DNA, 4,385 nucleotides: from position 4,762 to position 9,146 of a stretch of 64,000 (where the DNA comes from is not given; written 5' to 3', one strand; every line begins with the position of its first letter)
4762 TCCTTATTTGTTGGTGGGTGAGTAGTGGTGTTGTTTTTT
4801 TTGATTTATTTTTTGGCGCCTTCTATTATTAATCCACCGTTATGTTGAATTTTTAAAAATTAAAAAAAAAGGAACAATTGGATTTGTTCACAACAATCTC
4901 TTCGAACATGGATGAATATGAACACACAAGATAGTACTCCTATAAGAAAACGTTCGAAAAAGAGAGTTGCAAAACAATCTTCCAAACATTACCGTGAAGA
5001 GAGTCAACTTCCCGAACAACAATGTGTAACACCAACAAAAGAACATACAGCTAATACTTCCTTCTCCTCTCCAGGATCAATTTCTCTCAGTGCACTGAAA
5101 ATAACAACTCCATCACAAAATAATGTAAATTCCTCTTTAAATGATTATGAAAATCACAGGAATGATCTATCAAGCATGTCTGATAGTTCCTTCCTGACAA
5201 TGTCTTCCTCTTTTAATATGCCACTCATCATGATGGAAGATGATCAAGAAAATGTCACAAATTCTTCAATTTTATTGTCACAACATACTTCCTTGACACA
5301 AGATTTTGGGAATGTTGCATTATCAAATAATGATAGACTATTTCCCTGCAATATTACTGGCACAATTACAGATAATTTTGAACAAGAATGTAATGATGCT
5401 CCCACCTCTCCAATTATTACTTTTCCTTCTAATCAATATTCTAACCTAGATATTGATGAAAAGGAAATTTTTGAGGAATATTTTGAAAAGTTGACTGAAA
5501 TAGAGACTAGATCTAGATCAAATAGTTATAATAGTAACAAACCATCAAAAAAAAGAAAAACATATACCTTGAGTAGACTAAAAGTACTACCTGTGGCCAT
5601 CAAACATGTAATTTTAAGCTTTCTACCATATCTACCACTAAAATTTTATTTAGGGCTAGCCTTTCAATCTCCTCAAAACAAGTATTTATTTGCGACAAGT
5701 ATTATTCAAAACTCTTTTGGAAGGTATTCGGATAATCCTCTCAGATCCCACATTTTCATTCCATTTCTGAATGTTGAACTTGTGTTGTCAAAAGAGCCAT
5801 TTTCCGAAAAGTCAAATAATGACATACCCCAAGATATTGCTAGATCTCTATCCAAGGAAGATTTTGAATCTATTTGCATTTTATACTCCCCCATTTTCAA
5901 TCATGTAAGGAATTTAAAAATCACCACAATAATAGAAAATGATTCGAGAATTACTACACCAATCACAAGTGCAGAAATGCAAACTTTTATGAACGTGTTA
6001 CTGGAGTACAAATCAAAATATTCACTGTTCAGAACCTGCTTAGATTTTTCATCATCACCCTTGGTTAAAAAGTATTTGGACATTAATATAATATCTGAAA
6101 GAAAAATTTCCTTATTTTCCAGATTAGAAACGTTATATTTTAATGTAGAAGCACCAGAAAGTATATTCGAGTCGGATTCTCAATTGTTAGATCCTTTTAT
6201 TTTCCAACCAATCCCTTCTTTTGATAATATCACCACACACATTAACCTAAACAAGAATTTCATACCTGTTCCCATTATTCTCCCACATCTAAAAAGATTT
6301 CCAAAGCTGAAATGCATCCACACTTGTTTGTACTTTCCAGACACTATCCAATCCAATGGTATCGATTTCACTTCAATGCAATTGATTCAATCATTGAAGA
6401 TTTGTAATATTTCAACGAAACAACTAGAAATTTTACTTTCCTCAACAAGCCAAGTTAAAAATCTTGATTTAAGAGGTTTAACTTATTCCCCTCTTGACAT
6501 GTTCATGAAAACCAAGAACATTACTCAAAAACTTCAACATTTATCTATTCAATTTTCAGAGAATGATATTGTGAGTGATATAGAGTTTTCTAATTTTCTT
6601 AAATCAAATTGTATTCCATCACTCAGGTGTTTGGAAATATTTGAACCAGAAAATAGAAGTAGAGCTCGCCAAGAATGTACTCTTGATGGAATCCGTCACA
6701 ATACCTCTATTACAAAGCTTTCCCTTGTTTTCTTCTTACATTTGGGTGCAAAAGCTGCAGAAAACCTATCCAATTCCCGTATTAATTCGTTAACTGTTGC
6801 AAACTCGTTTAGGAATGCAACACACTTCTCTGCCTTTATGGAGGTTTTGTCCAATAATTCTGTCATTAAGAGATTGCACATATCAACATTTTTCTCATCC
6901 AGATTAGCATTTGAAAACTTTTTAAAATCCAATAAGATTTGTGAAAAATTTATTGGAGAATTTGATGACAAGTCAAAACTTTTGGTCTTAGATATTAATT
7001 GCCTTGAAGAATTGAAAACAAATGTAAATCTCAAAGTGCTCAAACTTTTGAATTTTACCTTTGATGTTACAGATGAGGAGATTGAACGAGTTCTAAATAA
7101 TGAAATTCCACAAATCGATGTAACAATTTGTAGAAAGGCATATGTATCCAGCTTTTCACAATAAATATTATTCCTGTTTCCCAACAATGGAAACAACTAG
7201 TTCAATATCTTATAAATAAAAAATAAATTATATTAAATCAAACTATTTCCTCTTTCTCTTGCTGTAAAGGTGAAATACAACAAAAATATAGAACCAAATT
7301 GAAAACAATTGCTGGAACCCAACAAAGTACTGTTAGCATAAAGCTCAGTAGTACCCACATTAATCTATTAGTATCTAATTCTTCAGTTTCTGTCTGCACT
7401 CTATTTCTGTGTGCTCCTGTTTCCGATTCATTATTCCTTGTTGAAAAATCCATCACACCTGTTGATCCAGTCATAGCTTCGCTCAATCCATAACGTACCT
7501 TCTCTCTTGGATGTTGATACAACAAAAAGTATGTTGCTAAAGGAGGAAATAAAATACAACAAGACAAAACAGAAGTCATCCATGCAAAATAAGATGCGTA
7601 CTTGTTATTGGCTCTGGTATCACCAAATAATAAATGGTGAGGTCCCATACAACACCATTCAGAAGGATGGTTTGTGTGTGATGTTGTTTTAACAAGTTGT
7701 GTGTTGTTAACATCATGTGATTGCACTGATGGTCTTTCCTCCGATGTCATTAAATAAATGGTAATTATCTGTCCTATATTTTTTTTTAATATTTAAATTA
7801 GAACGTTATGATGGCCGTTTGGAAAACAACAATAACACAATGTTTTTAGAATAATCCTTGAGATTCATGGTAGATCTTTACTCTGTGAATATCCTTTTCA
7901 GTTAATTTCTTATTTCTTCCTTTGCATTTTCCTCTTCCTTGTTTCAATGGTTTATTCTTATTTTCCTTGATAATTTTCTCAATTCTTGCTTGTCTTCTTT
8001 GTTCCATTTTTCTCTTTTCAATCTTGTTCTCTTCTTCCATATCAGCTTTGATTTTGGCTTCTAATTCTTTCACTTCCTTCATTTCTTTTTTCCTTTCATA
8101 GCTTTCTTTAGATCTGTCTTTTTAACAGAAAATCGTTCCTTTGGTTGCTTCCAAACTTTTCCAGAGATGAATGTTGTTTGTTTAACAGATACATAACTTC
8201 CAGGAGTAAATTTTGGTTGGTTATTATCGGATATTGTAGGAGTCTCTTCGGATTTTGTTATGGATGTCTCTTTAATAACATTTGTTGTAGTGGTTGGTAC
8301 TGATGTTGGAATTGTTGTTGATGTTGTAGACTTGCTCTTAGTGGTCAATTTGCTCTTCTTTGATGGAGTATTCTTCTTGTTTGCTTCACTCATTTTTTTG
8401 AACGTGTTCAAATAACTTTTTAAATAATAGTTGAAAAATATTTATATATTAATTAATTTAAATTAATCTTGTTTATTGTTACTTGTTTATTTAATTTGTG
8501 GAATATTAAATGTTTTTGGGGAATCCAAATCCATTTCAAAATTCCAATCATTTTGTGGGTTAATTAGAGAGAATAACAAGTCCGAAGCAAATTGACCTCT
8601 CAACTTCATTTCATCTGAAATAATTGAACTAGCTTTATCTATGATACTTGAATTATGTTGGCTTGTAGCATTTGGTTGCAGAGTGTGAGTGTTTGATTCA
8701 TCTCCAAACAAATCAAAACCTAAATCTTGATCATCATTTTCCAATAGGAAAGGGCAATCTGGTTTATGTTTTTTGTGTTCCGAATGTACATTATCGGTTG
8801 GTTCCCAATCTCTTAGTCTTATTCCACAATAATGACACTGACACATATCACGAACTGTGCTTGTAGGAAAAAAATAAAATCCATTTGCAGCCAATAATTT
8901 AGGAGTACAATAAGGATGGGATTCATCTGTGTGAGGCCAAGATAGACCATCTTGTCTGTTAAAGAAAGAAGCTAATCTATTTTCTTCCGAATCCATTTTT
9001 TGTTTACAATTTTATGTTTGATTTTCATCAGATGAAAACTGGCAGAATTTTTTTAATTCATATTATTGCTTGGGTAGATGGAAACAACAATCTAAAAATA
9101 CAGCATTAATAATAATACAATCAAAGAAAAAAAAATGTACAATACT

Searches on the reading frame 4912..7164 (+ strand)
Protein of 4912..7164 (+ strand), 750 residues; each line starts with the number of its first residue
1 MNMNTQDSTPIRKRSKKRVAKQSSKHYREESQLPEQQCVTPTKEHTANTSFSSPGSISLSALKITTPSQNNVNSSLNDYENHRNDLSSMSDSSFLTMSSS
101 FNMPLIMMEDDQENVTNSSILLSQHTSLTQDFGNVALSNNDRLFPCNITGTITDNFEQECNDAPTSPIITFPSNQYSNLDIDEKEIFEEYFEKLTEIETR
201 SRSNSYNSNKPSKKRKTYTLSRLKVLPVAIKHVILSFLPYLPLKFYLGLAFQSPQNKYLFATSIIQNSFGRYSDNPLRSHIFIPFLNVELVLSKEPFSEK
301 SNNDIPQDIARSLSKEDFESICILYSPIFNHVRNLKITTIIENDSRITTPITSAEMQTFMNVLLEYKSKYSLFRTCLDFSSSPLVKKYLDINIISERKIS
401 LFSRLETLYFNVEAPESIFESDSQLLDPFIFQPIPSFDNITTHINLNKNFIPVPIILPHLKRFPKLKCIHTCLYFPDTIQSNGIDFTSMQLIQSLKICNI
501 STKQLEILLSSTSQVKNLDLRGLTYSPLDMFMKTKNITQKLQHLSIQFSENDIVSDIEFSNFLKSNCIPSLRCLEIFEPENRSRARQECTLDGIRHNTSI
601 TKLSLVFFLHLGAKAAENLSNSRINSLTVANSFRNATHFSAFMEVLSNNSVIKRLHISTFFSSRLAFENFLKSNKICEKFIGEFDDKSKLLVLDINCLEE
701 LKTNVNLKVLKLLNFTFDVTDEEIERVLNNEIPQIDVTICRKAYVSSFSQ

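Call 13: search_protein_families(library=pfam, proteins=[window:4912-7164:+], max_evalue=0.001)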
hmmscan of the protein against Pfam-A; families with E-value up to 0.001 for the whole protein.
window:4912-7164:+ (750 aa): 0 families

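Call 76: search_solved_structures(query=window:4912-7161:+, max_evalue=0.001)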
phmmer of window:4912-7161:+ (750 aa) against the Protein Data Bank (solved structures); distinct sequences matched with E-value up to 0.001: 0.

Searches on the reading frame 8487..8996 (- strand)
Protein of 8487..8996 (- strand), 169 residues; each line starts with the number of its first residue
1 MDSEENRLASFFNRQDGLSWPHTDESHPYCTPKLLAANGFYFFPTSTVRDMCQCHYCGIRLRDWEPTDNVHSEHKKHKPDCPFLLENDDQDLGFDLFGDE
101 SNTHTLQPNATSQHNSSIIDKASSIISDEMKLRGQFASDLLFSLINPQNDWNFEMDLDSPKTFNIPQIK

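Call 84: search_protein_families(library=pfam, proteins=[window:8487-8996:-], max_evalue=0.001)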
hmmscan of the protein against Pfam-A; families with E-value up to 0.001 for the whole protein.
window:8487-8996:- (169 aa): 1 family
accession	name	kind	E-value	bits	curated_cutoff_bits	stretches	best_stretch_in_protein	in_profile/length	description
PF00653.27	BIR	-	5.3e-20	72.2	22.9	1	7-84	1-69/70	Inhibitor of Apoptosis domain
